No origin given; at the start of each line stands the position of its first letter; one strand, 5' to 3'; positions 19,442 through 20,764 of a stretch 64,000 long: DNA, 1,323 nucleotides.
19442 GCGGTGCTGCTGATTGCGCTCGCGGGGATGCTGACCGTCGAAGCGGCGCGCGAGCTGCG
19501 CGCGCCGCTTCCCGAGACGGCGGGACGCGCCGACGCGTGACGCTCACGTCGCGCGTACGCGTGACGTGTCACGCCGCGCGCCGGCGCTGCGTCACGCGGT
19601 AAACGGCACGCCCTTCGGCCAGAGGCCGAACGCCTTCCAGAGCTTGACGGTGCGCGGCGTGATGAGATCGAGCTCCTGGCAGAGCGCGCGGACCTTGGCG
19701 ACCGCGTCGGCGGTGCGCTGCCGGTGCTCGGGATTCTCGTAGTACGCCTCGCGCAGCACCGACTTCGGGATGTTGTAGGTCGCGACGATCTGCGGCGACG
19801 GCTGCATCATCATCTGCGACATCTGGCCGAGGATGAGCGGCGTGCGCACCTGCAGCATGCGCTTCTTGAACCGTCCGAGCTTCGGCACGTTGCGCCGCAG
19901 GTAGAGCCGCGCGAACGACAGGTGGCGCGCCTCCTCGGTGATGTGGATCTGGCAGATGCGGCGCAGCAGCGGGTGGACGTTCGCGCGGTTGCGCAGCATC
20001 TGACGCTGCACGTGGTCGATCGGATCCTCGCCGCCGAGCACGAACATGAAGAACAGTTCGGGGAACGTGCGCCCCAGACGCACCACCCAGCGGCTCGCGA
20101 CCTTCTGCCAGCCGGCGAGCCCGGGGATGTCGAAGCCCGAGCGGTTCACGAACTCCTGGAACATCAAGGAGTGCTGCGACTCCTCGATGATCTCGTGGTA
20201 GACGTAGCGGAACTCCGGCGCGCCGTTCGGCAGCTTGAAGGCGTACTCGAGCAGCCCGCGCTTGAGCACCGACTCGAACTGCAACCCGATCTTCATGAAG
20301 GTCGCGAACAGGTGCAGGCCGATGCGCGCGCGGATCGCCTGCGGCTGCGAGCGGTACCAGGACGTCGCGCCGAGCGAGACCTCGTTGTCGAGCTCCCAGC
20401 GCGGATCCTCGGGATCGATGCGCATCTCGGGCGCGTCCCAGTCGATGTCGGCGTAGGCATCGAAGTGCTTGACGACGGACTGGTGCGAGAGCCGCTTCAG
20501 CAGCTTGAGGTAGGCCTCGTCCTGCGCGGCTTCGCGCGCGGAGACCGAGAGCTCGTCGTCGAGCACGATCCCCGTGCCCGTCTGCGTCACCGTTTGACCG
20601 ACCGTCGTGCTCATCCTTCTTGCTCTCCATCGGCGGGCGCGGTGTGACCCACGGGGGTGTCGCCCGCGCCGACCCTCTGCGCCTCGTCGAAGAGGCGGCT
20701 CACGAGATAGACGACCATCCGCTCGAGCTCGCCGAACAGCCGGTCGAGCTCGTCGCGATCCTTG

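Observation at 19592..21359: Two-gene TetR / AurF-like diiron N-oxygenase module with its own palindromic operator, isolated from any biosynthetic cluster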

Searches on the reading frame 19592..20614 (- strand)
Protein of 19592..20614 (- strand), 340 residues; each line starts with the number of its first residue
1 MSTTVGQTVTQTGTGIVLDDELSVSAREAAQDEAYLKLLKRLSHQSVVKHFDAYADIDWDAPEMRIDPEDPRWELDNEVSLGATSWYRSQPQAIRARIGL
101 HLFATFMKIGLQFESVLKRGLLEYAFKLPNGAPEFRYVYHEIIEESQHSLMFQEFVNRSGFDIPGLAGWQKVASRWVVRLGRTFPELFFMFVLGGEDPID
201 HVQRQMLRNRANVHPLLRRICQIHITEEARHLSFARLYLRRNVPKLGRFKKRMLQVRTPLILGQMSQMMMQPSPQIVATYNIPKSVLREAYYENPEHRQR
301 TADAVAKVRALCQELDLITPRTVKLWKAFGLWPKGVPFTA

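Call 3: search_protein_families(library=pfam, proteins=[window:19592-20614:-], max_evalue=0.01)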
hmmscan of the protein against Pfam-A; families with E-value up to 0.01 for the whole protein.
window:19592-20614:- (340 aa): 1 family
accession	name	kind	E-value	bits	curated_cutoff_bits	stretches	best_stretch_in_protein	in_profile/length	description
PF11583.14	AurF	-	1.2e-87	294.1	29.6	1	33-316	2-282/282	P-aminobenzoate N-oxygenase AurF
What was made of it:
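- PF11583 at 294 bits is the only Pfam hit (call 3).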

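Call 4: search_protein_families(library=ncbifam, proteins=[window:19592-20614:-], max_evalue=0.01)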
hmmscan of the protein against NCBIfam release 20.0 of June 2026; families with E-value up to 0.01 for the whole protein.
window:19592-20614:- (340 aa): 0 families
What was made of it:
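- Tried and rejected: NCBIfam gave no family for the oxygenase (call 4).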

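Call 5: search_solved_structures(query=window:19592-20614:-, max_evalue=10, show_alignments=3)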
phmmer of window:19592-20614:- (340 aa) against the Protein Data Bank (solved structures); distinct sequences matched with E-value up to 10: 1.
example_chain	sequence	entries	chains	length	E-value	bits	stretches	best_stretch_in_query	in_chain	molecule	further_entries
5jpq_g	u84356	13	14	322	0.32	13.6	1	191-309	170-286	KRR1 small subunit processome component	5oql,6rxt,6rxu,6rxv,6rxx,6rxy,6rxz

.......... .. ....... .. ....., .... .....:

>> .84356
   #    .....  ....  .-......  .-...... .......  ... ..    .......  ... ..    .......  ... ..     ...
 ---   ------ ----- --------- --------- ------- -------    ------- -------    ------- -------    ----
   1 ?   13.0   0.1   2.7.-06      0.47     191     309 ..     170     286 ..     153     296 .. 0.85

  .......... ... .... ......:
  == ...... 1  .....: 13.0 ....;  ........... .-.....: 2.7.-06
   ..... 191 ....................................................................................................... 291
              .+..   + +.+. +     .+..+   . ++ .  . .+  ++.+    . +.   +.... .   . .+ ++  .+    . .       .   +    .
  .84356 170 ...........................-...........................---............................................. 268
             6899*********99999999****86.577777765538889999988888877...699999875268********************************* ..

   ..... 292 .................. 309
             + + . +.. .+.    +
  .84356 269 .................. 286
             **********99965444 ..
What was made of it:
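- phmmer finds no similarity to any solved chain (call 5).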

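Call 6: find_homologous_proteins(query=window:19592-20614:-, max_evalue=0.00001)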
Query window:19592-20614:- (340 aa): 4336 proteins with E <= 0.00001 among 7080 candidates; the best 120 are listed.
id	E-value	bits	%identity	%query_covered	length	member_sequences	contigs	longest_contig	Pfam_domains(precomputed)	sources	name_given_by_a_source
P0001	2.9e-193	660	83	99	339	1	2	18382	PF11583.15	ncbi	-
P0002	1.1e-190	651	82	99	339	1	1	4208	PF11583.15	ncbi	ncbi:MAG: diiron oxygenase [Thermodesulfobacteriota bacterium]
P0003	8.8e-182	622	81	99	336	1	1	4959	PF11583.15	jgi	jgi:hypothetical protein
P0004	2.1e-181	621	82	96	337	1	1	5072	PF11583.15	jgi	jgi:hypothetical protein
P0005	2.5e-181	620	80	98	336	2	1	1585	PF11583.15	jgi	jgi:hypothetical protein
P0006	1.8e-177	608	79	98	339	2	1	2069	PF11583.15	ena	-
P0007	1.2e-176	605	78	98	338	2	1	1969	PF11583.15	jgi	jgi:hypothetical protein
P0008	2.6e-176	604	77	99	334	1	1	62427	PF11583.15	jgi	-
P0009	2.6e-176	604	81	94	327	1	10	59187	PF11583.15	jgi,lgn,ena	-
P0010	1.2e-175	602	81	94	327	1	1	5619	PF11583.15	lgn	-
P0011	2.1e-175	601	78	97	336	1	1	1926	PF11583.15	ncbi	-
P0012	2.8e-175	601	78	97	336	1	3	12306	PF11583.15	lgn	-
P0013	3.8e-175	600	77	98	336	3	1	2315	PF11583.15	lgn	-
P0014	3.9e-175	600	78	98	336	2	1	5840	PF11583.15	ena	-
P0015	2.0e-174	598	78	98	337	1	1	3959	PF11583.15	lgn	-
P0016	2.7e-174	597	77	97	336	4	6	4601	PF11583.15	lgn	-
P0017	4.2e-174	597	77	99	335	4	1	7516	PF11583.15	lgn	-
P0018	7.0e-174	596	80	98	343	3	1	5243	PF11583.15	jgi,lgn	jgi:hypothetical protein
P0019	7.4e-174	596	78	98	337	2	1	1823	PF11583.15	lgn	-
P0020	8.9e-174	596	79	98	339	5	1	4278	PF11583.15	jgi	jgi:hypothetical protein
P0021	4.6e-173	593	77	99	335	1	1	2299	PF11583.15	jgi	jgi:hypothetical protein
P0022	5.8e-173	593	80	94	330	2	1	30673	PF11583.15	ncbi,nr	ncbi:MAG: diiron oxygenase [Deltaproteobacteria bacterium]|nr:diiron oxygenase [Deltaproteobacteria 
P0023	8.5e-173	592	78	98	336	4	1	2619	PF11583.15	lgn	-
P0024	1.3e-172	592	77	97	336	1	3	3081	PF11583.15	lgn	-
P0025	6.4e-171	586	76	97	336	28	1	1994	PF11583.15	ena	-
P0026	1.1e-169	582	78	94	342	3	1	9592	PF11583.15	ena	-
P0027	3.0e-168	577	76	98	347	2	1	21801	PF11583.15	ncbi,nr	ncbi:diiron oxygenase [Candidatus Binatia bacterium]|nr:diiron oxygenase [Candidatus Binatia bacteri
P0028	2.5e-164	565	71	99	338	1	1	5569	PF11583.15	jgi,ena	-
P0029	5.2e-164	564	72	99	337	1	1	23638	PF11583.15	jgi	jgi:P-aminobenzoate N-oxygenase AurF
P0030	3.0e-162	558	74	96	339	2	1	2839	PF11583.15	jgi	jgi:para-aminobenzoate N-oxygenase AurF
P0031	8.1e-162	556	73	97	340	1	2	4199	PF11583.15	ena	-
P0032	7.9e-157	540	71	99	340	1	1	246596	PF11583.15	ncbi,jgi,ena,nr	ncbi:MAG TPA: diiron oxygenase [Candidatus Binatia bacterium]|nr:diiron oxygenase [Candidatus Binati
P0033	1.4e-156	539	75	89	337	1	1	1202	PF11583.15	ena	-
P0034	6.9e-155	534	70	98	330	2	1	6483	PF11583.15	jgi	jgi:hypothetical protein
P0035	7.4e-149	514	71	94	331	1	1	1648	PF11583.15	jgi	jgi:hypothetical protein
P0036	3.6e-146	505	70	91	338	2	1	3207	PF11583.15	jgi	jgi:hypothetical protein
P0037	8.5e-146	504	67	98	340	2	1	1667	PF11583.15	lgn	-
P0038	1.1e-145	503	67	96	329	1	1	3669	PF11583.15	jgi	jgi:hypothetical protein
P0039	2.8e-145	502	64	98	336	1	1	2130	PF11583.15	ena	-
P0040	3.5e-145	502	66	94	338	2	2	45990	PF11583.15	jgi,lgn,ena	-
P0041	8.4e-145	500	69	94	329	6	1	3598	PF11583.15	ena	-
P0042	3.3e-144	498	68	96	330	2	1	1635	PF11583.15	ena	-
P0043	4.8e-144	498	68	95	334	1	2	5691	PF11583.15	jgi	jgi:hypothetical protein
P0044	5.2e-144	498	69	94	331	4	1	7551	PF11583.15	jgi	jgi:hypothetical protein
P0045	7.7e-144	497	66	94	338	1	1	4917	PF11583.15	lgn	-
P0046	4.1e-143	495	66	94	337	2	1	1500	PF11583.15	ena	-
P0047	4.9e-143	495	66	95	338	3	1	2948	PF11583.15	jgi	-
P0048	7.7e-143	494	64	100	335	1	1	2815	PF11583.15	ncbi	-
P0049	2.1e-142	493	66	94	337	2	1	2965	PF11583.15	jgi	jgi:hypothetical protein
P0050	2.3e-142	492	66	96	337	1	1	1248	PF11583.15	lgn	-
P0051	2.7e-142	492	66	94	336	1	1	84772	PF11583.15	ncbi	-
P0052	7.3e-142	491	66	94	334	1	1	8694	PF11583.15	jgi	jgi:hypothetical protein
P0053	8.4e-142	491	65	97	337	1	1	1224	PF11583.15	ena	-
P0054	1.0e-141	490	69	89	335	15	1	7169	PF11583.15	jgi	jgi:para-aminobenzoate N-oxygenase AurF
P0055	1.0e-141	490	64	97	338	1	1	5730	PF11583.15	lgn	-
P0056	1.6e-141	490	65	94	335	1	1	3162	PF11583.15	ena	-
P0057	1.7e-141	490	65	95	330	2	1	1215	PF11583.15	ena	-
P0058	1.7e-141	490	65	96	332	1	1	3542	PF11583.15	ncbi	ncbi:MAG: AurF N-oxygenase family protein [Candidatus Binatia bacterium]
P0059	2.1e-141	489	65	95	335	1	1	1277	PF11583.15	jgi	jgi:hypothetical protein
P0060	3.3e-141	489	65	98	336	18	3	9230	PF11583.15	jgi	jgi:P-aminobenzoate N-oxygenase AurF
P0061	3.7e-141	488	69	89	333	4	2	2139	PF11583.15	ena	-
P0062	5.9e-141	488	65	96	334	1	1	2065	PF11583.15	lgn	-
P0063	6.7e-141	488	66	97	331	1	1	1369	PF11583.15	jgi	jgi:hypothetical protein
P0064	6.9e-141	488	68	90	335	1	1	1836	PF11583.15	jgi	jgi:hypothetical protein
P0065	7.5e-141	487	65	96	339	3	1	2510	PF11583.15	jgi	-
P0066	1.0e-140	487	65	96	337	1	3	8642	PF11583.15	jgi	jgi:hypothetical protein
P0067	1.0e-140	487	64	98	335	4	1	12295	PF11583.15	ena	-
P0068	1.1e-140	487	65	94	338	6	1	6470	PF11583.15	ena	-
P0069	1.3e-140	487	68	90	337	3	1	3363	PF11583.15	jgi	jgi:hypothetical protein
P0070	1.4e-140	487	65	94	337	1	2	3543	PF11583.15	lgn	-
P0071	2.0e-140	486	68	89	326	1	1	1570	PF11583.15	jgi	jgi:hypothetical protein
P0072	2.3e-140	486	68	89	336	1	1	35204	PF11583.15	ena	-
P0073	2.4e-140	486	69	89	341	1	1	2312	PF11583.15,PF22277.3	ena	-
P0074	3.1e-140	485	67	90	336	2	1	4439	PF11583.15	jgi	jgi:hypothetical protein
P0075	3.4e-140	485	65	94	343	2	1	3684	PF11583.15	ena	-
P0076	3.8e-140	485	65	94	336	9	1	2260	PF11583.15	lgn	-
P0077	3.9e-140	485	62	98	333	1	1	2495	PF11583.15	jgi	jgi:P-aminobenzoate N-oxygenase AurF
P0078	6.0e-140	484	63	96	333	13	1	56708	PF11583.15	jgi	jgi:hypothetical protein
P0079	6.3e-140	484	64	100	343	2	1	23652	PF11583.15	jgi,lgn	jgi:hypothetical protein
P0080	1.1e-139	484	62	99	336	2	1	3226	PF11583.15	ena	-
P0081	1.2e-139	484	69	88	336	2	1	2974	PF11583.15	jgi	-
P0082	2.5e-139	482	65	94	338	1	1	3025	PF11583.15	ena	-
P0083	6.6e-139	481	67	90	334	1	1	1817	PF11583.15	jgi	jgi:hypothetical protein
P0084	6.8e-139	481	64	97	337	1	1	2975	PF11583.15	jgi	jgi:hypothetical protein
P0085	9.9e-139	480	64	98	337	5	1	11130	PF11583.15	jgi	jgi:hypothetical protein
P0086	1.2e-138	480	64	96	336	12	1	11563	PF11583.15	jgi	jgi:hypothetical protein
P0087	1.9e-138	480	65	94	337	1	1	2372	PF11583.15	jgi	jgi:hypothetical protein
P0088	2.5e-138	479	65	94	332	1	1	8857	PF11583.15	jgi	jgi:hypothetical protein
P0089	3.4e-138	479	66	94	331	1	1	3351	PF11583.15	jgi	-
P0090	3.8e-138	479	64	96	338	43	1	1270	PF11583.15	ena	-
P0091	4.4e-138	478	65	94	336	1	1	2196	PF11583.15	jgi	jgi:hypothetical protein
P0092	5.9e-138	478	66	96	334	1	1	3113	PF11583.15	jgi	jgi:hypothetical protein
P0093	6.3e-138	478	63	98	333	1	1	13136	PF11583.15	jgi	jgi:hypothetical protein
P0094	7.0e-138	478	63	99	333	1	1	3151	PF11583.15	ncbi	-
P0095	1.0e-137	477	66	96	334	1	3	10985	PF11583.15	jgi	jgi:hypothetical protein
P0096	1.2e-137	477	64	98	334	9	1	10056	PF11583.15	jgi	jgi:hypothetical protein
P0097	1.4e-137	477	64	96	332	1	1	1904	PF11583.15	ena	-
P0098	1.4e-137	477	65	96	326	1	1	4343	PF11583.15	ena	-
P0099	1.5e-137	477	67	91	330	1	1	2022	PF11583.15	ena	-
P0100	1.5e-137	477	67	92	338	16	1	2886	PF11583.15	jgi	-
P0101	1.8e-137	476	64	94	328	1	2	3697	PF11583.15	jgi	jgi:hypothetical protein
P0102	1.9e-137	476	66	94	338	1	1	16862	PF11583.15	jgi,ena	jgi:para-aminobenzoate N-oxygenase AurF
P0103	1.9e-137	476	67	91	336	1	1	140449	PF11583.15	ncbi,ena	-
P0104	2.6e-137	476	62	94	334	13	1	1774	PF11583.15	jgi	jgi:hypothetical protein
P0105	2.7e-137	476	65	96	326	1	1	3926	PF11583.15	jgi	-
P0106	2.9e-137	476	66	91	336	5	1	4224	PF11583.15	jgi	jgi:hypothetical protein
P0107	3.8e-137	475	65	94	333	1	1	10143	PF11583.15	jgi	-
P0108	4.5e-137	475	64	94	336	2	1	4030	PF11583.15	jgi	-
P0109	5.4e-137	475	66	91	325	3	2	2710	PF11583.15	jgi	jgi:para-aminobenzoate N-oxygenase AurF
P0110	5.8e-137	475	64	96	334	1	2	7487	PF11583.15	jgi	jgi:hypothetical protein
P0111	6.1e-137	475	63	94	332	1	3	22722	PF11583.15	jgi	jgi:hypothetical protein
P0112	7.8e-137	474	62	98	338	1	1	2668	PF11583.15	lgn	-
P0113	8.2e-137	474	64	94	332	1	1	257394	PF11583.15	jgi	jgi:hypothetical protein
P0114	8.5e-137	474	64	94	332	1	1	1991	PF11583.15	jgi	jgi:para-aminobenzoate N-oxygenase AurF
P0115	9.0e-137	474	63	95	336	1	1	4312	PF11583.15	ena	-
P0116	9.1e-137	474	68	89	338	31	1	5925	PF11583.15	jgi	jgi:P-aminobenzoate N-oxygenase AurF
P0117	9.6e-137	474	64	93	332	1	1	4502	PF11583.15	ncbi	ncbi:MAG: AurF N-oxygenase family protein [Candidatus Binatia bacterium]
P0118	9.7e-137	474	65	93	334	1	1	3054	PF11583.15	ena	-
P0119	1.2e-136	474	65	96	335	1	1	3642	PF11583.15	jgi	jgi:hypothetical protein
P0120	1.6e-136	473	63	94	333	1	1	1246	PF11583.15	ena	-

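Call 8: find_encoding_contigs(protein=P0008, flank=6000, max_places=3)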
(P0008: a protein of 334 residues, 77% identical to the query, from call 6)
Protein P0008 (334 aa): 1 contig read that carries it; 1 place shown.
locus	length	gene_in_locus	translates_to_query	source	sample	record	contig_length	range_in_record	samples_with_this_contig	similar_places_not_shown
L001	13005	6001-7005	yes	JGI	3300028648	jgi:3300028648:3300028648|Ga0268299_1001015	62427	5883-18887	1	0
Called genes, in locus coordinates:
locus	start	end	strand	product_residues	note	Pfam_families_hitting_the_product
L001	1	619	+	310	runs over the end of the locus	PF13374:TPR_10 (faint), PF00515:TPR_1 (faint), PF07719:TPR_2 (faint), PF13181:TPR_8 (faint), PF13424:TPR_12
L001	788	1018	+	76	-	-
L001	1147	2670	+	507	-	PF13472:Lipase_GDSL_2 (weak), PF16822:ALGX (weak), PF19451:DUF5989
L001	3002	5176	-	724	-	PF11897:DUF3417, PF00343:Phosphorylase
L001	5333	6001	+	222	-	PF00440:TetR_N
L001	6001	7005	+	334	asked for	PF11583:AurF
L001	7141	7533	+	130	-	-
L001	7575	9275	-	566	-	PF02554:CstA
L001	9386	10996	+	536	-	PF16655:PhoD_N, PF09423:PhoD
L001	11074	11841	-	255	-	-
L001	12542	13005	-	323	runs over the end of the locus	PF02951:GSH-S_N, PF08443:RimK, PF02955:GSH-S_ATP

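Call 9: find_encoding_contigs(protein=P0032, flank=6000, max_places=3)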
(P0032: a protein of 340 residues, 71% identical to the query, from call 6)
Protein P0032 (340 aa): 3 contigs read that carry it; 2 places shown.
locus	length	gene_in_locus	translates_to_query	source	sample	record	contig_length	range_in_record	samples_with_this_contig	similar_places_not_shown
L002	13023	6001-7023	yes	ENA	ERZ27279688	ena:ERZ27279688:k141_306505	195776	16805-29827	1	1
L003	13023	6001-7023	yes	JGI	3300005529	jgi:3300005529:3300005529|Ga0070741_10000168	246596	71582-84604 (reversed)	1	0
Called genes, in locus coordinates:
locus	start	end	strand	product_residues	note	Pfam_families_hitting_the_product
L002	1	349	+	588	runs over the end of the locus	PF06980:DUF1302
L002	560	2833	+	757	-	PF14814:UB2H, PF00912:Transgly, PF00905:Transpeptidase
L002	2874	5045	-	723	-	PF11897:DUF3417, PF00343:Phosphorylase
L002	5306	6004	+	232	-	PF00440:TetR_N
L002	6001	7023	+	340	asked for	PF11583:AurF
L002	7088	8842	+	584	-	PF16670:PI-PLC-C1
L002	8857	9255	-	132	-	-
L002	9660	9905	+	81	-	PF06291:Lambda_Bor (weak)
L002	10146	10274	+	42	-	-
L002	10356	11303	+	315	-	-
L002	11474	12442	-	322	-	PF02951:GSH-S_N, PF02955:GSH-S_ATP, PF08443:RimK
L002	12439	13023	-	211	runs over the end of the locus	PF06271:RDD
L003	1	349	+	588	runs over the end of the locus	PF06980:DUF1302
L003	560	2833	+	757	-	PF14814:UB2H, PF00912:Transgly, PF00905:Transpeptidase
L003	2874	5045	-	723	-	PF11897:DUF3417, PF00343:Phosphorylase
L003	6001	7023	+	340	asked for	PF11583:AurF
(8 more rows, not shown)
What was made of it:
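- On PF11583 / AurF-CmlI-type diiron N-oxygenases: Close relatives are syntenic with cstA, phoD and glgP-like genes (calls 8, 9).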
